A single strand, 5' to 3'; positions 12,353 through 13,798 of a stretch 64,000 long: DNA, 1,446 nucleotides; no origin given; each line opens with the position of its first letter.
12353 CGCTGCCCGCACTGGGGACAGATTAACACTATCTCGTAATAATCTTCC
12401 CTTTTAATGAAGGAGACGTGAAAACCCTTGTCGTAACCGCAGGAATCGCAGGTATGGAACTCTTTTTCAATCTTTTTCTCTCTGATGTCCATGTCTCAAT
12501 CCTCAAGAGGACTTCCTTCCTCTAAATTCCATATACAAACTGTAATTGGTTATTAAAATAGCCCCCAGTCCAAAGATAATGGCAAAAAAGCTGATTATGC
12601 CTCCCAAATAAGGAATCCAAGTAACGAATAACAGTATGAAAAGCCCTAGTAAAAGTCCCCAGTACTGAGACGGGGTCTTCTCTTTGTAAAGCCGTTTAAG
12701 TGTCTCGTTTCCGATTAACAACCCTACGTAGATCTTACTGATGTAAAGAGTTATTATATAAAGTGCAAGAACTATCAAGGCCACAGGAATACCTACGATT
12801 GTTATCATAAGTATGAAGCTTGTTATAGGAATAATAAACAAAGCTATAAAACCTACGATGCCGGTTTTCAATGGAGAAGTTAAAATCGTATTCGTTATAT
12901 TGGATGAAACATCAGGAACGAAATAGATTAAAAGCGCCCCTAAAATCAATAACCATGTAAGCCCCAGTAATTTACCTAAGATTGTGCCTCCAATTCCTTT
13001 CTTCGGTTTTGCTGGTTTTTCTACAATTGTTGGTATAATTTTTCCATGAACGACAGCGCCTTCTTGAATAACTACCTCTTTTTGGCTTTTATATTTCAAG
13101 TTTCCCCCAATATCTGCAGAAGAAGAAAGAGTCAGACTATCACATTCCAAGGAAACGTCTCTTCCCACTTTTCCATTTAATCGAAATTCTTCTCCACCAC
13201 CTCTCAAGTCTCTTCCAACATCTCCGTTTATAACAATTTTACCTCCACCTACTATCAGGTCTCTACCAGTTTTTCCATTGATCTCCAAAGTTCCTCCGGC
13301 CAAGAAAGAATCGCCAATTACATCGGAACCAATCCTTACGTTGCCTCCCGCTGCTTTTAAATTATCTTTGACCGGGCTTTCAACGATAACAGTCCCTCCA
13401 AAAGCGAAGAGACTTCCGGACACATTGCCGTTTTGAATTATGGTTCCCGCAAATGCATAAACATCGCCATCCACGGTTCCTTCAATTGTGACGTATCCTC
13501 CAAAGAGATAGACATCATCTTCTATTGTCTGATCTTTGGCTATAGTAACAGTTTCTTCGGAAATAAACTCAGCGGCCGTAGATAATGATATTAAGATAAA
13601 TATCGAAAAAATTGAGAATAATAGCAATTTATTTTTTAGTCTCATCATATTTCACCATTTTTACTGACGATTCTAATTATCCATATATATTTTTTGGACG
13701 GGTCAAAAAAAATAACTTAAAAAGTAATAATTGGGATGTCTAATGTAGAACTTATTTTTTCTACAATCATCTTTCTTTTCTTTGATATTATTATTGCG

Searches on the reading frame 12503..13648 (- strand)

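Call 24: search_protein_families(library=pfam, proteins=[window:12503-13648:-], max_evalue=0.001)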
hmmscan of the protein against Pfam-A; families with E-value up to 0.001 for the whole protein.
window:12503-13648:- (381 aa): 1 family
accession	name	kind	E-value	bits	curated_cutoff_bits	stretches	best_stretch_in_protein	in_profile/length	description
PF04519.19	Bactofilin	-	3.7e-05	24.3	27.9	0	35-107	2-71/98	Polymer-forming cytoskeletal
